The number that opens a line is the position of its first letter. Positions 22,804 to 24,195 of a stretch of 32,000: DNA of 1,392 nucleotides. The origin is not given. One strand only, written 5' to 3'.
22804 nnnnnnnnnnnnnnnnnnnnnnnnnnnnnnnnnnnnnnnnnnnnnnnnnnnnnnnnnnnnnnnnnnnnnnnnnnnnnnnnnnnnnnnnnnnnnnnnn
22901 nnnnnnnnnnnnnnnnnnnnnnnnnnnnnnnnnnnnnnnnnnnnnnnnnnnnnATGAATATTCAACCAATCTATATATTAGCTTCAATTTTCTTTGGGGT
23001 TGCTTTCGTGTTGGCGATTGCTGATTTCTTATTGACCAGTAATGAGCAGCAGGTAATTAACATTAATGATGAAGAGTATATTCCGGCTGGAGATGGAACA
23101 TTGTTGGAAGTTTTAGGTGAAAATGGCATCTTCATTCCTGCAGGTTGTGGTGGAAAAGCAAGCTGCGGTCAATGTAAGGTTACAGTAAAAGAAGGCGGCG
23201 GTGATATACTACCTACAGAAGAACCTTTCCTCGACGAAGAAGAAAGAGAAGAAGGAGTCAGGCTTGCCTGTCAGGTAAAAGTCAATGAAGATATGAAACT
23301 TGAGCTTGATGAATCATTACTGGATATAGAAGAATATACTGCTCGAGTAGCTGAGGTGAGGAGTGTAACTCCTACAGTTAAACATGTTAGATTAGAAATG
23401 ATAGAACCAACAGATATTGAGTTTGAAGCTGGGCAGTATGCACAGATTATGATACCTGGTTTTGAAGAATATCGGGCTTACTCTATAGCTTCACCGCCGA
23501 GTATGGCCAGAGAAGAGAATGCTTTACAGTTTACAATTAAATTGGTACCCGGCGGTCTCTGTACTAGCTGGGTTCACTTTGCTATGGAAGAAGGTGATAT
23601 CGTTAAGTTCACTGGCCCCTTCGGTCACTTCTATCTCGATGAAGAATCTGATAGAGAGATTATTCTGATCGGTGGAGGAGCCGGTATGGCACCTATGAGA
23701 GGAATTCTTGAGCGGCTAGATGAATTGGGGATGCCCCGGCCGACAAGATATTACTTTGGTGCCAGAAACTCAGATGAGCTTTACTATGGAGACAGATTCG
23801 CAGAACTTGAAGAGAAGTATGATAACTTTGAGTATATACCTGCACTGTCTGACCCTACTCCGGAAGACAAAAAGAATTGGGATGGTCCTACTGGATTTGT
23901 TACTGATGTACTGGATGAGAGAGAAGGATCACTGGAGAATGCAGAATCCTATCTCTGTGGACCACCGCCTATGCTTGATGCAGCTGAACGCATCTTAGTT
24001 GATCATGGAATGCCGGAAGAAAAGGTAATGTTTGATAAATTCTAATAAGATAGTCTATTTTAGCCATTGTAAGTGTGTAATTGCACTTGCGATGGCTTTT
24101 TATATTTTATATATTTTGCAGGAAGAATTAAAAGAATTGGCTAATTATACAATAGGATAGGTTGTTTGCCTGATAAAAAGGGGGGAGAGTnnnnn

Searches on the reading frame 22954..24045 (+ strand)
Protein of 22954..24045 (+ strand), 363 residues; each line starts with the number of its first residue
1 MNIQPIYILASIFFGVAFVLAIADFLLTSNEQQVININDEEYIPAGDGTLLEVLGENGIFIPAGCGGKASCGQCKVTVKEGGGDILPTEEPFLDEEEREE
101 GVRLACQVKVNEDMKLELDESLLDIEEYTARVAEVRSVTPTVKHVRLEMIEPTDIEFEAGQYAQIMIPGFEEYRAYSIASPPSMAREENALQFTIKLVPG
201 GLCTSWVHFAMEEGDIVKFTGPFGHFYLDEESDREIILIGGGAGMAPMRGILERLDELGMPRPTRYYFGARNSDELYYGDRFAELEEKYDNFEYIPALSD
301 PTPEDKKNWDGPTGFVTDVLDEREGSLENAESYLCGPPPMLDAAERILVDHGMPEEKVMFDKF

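Call 3: search_protein_families(library=pfam, proteins=[window:22954-24045:+], max_evalue=0.01)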
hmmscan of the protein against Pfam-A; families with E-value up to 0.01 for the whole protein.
window:22954-24045:+ (363 aa): 3 families
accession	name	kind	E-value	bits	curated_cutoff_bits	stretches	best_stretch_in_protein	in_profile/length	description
PF00175.26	NAD_binding_1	-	1.3e-19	71.3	22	1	238-345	1-108/109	Oxidoreductase NAD-binding domain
PF00111.32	Fer2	-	3.7e-14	52.9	21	1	43-110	12-76/77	2Fe-2S iron-sulfur cluster binding domain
PF00970.30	FAD_binding_6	-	1.6e-11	44.9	21.1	1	130-227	2-99/99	Oxidoreductase FAD-binding domain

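Call 4: search_protein_families(library=ncbifam, proteins=[window:22954-24045:+], max_evalue=0.01)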
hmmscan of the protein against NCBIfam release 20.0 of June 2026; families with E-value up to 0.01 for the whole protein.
window:22954-24045:+ (363 aa): 33 families (the best 25 are shown)
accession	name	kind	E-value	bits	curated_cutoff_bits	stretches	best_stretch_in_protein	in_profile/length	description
TIGR01941.1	nqrF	equivalog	4.4e-82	276.2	295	2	8-177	7-180/405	NADH:ubiquinone reductase (Na(+)-transporting) subunit F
NF040810.1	BenC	equivalog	1.1e-53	182.5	430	1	56-363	29-330/333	benzoate 1,2-dioxygenase electron transfer component BenC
NF045803.1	MethMoxFADbindMmoC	equivalog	7.7e-51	172.9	500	1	55-363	29-340/343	aromatic/alkene monooxygenase hydroxylase FAD-binding subunit MmoC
NF008822.0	PRK11872.1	equivalog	2.4e-48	164.9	402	1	49-363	24-335/341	anthranilate 1,2-dioxygenase electron transfer component AntC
NF005963.0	PRK08051.1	equivalog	1.5e-32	112.8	230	1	128-361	4-228/233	NAD(P)H-flavin reductase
NF009805.0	PRK13289.1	equivalog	1.9e-30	106.1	432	1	155-363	183-392/399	NO-inducible flavohemoprotein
NF052252.1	flav_redu_LuxG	exception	4.6e-25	88.2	340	1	130-360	3-225/232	flavin mononucleotide reductase LuxG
NF007964.0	PRK10684.1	equivalog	1.9e-24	86.2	383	2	131-363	13-237/333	NADH oxidoreductase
NF058606.1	GlBtMonoRdsGbcB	equivalog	2.6e-24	85.8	500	2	134-354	20-238/362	glycine betaine monooxygenase reductase subunit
TIGR02160.1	PA_CoA_Oxy5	hypoth_equivalog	7.5e-23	80.9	420.8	1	131-363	5-241/352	1,2-phenylacetyl-CoA epoxidase subunit PaaE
NF004317.0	PRK05713.1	equivalog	1.5e-22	80.3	338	1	36-294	5-253/312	iron-sulfur-binding ferredoxin reductase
NF006220.0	PRK08345.1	subfamily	1.4e-21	77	395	1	127-359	10-247/294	cytochrome-c3 hydrogenase subunit gamma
NF040830.1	sulfhyd_ShyC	equivalog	4.1e-20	72.1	600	1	126-355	5-237/288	NAD(P)-dependent hydrogenase/sulfhydrogenase 2 subunit gamma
NF000796.0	PRK00054.1-1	equivalog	8.7e-17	61.2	224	1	130-352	6-193/254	dihydroorotate dehydrogenase electron transfer subunit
NF040756.1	corr_regen_AcsV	exception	2.6e-14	52.6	800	1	40-122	9-89/632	corrinoid activation/regeneration protein AcsV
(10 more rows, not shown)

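Call 65: search_solved_structures(query=window:22954-24045:+, max_evalue=1e-10, show_alignments=1)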
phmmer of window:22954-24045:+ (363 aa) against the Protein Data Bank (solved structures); distinct sequences matched with E-value up to 1e-10: 23.
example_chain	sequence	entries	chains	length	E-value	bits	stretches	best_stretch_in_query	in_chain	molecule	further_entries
8a1t_F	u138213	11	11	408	5.5e-61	210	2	198-363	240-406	Na(+)-translocating NADH-quinone reductase subunit F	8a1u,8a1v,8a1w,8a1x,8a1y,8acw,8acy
7xk3_F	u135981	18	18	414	5.9e-61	209.9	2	198-363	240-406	Na(+)-translocating NADH-quinone reductase subunit F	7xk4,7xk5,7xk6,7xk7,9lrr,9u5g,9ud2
5ogx_A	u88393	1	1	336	1.2e-45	159.5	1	48-362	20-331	Cytochrome P450 reductase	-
2r6h_A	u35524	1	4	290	5.1e-37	131.1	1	178-363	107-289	NADH:ubiquinone oxidoreductase, Na translocating, F subunit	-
1krh_A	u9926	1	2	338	6e-35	124.3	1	49-363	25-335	Benzoate 1,2-Dioxygenase Reductase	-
7qu3_A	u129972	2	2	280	9.8e-35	123.6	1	173-363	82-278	Na(+)-translocating NADH-quinone reductase subunit F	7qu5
7qty_A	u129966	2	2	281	2.5e-34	122.3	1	197-363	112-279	Na(+)-translocating NADH-quinone reductase subunit F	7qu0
7c3a_A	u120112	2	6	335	7.1e-33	117.5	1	47-363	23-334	Ferredoxin reductase component of carbazole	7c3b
4uaj_A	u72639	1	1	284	1e-32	117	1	198-363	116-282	Na(+)-translocating NADH-quinone reductase subunit F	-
4u9u_A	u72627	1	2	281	1.2e-32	116.7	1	198-363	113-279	Na(+)-translocating NADH-quinone reductase subunit F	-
8ad4_A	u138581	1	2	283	1.3e-32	116.7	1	198-363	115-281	Na(+)-translocating NADH-quinone reductase subunit F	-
8ad3_A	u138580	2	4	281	3.3e-32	115.3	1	198-361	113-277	Na(+)-translocating NADH-quinone reductase subunit F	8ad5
1tvc_A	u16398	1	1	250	1e-31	113.7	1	154-363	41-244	METHANE MONOOXYGENASE COMPONENT C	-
4wqm_A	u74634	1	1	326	3e-29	105.5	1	48-363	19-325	Toluene-4-monooxygenase electron transfer component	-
3ozu_A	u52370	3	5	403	5.9e-22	81.6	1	149-362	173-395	Flavohemoprotein | Flavohemoglobin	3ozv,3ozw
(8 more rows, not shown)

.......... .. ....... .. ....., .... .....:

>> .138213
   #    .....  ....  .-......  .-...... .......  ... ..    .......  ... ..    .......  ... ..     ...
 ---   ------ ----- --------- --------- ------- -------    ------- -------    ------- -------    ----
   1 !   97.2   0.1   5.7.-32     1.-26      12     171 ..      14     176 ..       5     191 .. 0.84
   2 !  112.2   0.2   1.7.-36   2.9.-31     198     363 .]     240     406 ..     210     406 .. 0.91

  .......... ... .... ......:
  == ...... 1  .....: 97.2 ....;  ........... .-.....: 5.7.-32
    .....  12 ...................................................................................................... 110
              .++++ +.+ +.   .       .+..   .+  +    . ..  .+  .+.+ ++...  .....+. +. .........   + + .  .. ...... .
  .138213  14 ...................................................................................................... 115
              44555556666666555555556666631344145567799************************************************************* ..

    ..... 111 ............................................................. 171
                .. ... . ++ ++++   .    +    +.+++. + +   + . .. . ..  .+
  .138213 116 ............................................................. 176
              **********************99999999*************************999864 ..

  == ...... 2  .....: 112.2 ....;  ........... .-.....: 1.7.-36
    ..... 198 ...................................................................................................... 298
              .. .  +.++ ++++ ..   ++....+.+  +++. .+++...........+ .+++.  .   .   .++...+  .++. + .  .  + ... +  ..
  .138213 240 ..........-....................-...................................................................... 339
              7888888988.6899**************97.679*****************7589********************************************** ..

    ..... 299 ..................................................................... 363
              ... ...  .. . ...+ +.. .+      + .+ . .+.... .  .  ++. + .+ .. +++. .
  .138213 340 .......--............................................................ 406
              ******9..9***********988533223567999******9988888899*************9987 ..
